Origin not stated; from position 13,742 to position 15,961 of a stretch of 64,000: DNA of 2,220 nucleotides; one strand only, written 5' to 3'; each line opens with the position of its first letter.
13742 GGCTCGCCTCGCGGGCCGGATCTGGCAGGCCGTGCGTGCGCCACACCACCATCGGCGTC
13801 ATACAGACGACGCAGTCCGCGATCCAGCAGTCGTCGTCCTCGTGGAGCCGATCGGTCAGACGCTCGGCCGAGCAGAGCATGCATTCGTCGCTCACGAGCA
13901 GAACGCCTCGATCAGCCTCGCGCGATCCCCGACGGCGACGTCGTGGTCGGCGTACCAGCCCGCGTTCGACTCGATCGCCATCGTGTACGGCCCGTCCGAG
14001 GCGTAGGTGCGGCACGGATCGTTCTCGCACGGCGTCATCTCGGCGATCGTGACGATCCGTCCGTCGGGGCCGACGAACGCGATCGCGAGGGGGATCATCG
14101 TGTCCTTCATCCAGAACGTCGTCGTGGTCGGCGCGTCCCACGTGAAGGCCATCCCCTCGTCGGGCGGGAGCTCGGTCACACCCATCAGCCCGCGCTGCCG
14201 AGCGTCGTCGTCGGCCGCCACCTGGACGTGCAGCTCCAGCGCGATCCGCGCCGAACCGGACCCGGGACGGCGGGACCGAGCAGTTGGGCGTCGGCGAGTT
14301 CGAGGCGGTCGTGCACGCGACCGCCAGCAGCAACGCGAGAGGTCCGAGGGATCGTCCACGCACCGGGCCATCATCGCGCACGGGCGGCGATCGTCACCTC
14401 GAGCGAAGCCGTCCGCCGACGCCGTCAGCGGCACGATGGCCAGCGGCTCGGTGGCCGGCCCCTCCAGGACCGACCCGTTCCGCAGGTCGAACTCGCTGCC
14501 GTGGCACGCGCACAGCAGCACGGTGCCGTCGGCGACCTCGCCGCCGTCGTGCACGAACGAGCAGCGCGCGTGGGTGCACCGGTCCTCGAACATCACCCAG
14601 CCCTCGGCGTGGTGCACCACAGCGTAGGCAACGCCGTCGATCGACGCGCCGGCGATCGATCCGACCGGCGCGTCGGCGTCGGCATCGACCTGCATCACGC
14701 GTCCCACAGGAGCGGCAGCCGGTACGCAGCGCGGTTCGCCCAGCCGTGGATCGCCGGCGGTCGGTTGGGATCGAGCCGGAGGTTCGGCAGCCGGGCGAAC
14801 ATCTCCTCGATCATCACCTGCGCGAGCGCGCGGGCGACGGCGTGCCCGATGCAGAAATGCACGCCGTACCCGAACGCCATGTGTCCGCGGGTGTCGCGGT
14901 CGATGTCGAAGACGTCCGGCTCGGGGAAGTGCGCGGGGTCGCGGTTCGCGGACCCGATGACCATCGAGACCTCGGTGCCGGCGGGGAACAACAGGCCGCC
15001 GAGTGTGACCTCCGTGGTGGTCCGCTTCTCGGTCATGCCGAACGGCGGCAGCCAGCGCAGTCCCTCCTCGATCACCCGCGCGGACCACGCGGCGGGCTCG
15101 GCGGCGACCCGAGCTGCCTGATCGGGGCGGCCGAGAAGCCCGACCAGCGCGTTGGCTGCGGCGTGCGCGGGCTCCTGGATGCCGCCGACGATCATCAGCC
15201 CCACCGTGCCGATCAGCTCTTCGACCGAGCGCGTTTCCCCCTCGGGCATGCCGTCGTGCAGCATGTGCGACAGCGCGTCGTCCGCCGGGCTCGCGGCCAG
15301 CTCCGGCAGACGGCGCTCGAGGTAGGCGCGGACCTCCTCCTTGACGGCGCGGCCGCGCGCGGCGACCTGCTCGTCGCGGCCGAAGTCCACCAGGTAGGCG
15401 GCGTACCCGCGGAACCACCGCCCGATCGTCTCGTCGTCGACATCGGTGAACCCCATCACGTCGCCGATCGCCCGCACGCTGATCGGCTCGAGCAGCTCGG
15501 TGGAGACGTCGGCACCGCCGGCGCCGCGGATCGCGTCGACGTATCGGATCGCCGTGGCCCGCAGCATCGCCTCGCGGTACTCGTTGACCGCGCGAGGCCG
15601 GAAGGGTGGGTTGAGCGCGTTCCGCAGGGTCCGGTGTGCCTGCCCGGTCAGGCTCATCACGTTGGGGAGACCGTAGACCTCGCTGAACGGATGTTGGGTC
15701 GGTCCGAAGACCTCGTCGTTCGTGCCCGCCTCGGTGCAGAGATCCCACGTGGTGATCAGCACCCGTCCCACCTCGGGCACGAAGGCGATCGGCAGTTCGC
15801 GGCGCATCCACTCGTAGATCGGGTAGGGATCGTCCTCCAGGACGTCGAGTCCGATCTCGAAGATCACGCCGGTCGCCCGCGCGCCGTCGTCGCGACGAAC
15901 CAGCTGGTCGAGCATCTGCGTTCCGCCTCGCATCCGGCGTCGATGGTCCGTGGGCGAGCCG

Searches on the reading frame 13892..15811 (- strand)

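Call 18: search_protein_families(library=pfam, proteins=[window:13892-15811:-], max_evalue=0.001)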
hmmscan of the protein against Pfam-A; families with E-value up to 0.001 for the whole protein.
window:13892-15811:- (639 aa): 2 families
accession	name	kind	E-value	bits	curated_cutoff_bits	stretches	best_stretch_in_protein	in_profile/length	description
PF02643.20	DUF192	-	3.7e-26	91.5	27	1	528-631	2-94/96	Uncharacterized ACR, COG1430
PF00355.32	Rieske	-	2e-11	44.1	20.3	1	375-460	5-87/88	Rieske [2Fe-2S] domain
